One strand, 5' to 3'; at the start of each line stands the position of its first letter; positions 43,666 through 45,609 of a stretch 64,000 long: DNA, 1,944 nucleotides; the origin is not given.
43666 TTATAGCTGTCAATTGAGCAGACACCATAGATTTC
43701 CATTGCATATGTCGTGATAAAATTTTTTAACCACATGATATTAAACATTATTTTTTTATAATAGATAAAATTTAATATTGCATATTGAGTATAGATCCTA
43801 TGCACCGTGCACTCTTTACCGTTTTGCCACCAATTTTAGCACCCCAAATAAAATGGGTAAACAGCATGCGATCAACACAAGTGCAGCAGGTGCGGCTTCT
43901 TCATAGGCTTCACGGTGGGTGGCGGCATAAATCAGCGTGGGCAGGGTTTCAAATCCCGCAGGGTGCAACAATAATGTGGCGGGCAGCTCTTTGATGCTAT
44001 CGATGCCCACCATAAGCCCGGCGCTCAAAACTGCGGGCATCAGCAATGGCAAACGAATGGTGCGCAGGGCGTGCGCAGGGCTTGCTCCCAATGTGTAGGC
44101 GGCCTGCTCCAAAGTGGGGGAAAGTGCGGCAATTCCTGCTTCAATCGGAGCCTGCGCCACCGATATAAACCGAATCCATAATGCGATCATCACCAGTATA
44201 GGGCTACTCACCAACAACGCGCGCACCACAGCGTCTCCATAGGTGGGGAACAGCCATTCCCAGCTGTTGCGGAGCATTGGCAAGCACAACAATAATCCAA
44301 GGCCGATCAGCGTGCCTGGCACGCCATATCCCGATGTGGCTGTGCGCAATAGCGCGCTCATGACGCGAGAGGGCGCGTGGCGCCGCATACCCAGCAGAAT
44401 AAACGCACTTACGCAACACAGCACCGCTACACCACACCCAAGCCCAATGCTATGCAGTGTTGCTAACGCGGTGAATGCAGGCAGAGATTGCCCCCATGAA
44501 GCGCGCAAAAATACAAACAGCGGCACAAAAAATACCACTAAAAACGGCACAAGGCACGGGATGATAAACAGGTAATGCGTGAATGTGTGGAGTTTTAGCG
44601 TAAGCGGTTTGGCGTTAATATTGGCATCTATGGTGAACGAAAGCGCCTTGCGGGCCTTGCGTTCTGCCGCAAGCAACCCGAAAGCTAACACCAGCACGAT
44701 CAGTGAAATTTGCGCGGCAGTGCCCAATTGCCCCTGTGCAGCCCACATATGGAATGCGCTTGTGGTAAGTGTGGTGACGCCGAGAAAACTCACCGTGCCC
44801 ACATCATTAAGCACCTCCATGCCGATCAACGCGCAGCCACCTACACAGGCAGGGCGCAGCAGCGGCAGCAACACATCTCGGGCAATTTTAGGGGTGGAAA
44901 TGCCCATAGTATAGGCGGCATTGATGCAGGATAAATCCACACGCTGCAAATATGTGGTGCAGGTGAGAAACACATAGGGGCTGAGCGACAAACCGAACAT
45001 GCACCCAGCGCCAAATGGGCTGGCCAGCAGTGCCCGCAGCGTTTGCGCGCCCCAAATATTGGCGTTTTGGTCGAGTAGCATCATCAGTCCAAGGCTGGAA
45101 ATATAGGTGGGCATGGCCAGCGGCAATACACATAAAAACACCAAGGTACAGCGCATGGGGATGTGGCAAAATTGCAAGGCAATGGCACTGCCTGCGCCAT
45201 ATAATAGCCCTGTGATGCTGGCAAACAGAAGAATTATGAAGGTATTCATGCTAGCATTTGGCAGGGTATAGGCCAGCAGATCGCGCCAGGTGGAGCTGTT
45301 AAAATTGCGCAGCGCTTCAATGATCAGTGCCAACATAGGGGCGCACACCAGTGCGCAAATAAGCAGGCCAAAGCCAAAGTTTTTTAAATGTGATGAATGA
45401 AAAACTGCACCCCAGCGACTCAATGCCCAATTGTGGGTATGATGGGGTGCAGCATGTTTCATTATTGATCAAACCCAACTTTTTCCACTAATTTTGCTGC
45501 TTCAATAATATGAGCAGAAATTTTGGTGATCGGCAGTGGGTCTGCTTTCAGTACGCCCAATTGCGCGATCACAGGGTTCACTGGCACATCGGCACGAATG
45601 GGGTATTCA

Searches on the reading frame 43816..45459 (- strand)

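Call 55: search_protein_families(library=pfam, proteins=[window:43816-45459:-], max_evalue=0.001)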
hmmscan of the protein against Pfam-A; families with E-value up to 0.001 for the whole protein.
window:43816-45459:- (547 aa): 1 family
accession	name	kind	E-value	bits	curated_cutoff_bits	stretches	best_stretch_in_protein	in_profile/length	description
PF00528.27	BPD_transp_1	-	4.8e-15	56.2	26.4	2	107-263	21-170/184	Binding-protein-dependent transport system inner membrane component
